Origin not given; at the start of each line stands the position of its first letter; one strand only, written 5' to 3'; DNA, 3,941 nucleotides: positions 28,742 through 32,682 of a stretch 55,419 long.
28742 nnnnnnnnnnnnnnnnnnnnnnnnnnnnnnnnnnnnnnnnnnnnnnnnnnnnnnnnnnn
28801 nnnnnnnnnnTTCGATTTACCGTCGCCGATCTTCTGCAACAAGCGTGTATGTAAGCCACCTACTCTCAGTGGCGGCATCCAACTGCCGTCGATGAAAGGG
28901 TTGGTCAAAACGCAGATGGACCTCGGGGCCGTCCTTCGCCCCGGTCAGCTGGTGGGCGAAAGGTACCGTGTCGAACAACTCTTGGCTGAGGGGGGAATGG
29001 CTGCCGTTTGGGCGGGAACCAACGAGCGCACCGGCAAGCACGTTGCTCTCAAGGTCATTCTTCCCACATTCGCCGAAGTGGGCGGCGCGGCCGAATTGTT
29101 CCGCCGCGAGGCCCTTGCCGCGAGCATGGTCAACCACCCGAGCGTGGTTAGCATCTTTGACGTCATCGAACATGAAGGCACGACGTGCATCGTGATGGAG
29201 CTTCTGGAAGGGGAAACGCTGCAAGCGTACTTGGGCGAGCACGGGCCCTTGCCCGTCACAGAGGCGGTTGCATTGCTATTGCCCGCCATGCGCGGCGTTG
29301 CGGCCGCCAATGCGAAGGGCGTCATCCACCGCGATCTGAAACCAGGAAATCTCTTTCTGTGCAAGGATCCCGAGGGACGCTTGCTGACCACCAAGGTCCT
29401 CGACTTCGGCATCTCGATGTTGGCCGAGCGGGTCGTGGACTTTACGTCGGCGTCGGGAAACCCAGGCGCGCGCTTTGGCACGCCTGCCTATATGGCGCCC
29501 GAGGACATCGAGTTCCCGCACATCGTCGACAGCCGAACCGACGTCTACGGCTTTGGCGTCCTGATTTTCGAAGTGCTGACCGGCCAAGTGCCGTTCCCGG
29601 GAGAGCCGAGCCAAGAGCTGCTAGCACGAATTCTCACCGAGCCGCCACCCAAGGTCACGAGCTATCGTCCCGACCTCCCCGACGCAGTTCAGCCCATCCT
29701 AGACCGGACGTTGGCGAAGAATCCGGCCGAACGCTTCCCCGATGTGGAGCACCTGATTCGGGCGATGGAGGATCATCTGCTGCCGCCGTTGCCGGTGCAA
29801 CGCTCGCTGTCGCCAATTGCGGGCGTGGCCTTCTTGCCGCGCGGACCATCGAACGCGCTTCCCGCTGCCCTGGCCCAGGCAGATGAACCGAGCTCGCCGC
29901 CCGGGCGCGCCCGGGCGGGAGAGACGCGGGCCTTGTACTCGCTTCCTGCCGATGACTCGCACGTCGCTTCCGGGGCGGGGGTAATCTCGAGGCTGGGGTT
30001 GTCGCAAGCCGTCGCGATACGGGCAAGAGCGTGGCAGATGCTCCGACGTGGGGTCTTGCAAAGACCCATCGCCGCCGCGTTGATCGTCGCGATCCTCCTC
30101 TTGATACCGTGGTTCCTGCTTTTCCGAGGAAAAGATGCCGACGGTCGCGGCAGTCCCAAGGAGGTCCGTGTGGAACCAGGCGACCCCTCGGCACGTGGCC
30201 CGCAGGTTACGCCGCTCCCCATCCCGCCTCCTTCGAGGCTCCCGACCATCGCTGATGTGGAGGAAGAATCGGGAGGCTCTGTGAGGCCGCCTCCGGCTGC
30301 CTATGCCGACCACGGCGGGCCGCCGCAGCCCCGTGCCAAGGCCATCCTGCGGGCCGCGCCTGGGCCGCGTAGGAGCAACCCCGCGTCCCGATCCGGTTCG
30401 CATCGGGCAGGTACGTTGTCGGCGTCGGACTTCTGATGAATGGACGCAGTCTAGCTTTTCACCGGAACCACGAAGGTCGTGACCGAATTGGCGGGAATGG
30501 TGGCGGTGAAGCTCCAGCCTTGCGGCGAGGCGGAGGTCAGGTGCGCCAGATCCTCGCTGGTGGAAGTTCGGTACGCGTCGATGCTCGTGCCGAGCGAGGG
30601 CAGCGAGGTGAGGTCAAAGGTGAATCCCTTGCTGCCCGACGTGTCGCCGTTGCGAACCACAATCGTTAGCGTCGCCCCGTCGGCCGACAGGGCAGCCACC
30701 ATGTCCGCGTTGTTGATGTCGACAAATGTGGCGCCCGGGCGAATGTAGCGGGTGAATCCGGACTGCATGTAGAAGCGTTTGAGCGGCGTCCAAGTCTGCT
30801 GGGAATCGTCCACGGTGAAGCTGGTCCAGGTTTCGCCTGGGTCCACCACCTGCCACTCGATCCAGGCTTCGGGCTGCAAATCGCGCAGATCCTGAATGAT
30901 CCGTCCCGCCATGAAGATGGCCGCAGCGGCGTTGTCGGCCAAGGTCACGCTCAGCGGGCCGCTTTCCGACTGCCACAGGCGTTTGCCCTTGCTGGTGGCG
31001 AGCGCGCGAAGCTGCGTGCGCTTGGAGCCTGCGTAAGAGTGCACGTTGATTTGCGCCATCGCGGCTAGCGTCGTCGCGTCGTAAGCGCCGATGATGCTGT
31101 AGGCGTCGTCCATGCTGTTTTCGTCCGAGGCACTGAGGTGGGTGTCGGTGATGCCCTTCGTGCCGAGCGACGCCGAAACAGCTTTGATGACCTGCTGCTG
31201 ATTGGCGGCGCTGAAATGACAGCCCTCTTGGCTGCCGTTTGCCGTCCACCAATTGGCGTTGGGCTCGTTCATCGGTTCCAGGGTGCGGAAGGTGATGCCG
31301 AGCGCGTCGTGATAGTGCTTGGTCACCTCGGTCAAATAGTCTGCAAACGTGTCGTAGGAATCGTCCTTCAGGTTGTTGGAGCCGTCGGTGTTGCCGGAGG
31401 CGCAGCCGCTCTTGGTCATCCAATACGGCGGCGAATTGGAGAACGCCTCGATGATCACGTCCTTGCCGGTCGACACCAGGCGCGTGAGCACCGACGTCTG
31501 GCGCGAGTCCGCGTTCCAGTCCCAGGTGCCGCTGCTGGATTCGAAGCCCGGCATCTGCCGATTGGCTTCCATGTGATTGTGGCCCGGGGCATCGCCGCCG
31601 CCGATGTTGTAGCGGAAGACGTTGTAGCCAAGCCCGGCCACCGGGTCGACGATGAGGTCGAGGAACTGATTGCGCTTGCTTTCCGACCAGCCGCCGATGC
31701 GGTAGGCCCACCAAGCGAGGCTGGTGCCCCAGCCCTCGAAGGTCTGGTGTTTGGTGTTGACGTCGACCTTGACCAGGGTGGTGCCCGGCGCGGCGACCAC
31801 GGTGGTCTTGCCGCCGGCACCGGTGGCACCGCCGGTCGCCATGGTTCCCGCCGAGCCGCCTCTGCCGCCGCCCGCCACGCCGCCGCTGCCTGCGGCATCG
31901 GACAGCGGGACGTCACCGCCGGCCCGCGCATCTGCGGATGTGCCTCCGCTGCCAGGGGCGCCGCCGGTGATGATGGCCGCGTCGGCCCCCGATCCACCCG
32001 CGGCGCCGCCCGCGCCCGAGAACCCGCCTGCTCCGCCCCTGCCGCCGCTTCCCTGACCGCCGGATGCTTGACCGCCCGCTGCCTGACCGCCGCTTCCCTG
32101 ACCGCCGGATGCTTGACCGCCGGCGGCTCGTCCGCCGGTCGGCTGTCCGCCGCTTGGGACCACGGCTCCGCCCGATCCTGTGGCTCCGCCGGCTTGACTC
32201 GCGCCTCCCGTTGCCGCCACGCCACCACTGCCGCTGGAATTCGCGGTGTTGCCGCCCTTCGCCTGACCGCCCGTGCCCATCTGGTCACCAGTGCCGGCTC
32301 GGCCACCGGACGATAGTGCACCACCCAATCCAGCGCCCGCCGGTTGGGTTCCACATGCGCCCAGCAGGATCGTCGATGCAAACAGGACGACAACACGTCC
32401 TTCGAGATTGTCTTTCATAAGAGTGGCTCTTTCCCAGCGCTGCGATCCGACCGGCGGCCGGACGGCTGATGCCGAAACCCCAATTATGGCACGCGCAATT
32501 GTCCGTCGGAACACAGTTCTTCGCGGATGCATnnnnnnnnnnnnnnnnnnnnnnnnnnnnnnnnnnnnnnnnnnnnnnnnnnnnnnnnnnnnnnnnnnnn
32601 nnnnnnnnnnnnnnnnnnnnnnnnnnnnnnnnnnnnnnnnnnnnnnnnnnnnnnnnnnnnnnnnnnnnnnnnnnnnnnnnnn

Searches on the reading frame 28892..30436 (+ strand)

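Call 11: search_protein_families(library=pfam, proteins=[window:28892-30436:+], max_evalue=0.001)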
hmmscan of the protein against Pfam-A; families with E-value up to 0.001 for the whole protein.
window:28892-30436:+ (514 aa): 4 families
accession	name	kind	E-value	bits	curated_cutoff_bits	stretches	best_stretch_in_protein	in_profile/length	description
PF00069.31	Pkinase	-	1.9e-38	132.8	31.7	1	25-282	1-252/263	Protein kinase domain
PF07714.23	PK_Tyr_Ser-Thr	-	2.3e-27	96.4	23.1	1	27-289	3-255/258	Protein tyrosine and serine/threonine kinase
PF01636.29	APH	-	3.5e-06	27.4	23.2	1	132-188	164-210/239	Phosphotransferase enzyme family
PF03109.22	ABC1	-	0.00078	19.1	22.9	0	85-175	129-214/244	ABC1 atypical kinase-like domain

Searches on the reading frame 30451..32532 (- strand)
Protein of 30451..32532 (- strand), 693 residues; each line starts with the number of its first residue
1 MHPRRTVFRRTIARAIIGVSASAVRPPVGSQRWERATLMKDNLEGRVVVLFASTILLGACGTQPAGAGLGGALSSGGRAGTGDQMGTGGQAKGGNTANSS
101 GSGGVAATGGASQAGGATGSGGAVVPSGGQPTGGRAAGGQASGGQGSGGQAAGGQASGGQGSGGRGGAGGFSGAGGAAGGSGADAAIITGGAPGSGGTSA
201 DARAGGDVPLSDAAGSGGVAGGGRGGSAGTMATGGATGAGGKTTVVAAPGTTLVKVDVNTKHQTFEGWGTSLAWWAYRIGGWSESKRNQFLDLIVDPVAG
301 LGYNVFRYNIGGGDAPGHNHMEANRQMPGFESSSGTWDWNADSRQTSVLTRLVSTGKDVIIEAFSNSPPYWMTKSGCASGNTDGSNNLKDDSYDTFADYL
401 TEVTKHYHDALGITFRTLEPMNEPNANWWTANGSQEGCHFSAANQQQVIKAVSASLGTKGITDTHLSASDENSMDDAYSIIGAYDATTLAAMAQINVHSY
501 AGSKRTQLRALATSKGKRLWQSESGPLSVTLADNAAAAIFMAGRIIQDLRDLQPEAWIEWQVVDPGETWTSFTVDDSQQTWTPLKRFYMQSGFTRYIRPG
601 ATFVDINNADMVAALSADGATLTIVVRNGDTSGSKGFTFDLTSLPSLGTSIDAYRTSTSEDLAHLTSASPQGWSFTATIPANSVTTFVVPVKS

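Call 11: search_protein_families(library=pfam, proteins=[window:30451-32532:-], max_evalue=0.001)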
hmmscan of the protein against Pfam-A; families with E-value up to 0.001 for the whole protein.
window:30451-32532:- (693 aa): 2 families
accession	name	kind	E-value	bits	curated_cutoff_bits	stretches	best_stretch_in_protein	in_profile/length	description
PF14587.12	Glyco_hydr_30_2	-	9.6e-28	98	27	1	254-484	4-240/364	O-Glycosyl hydrolase family 30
PF02057.21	Glyco_hydro_59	-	2.9e-05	24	27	1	283-564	21-256/294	Glycosyl hydrolase family 59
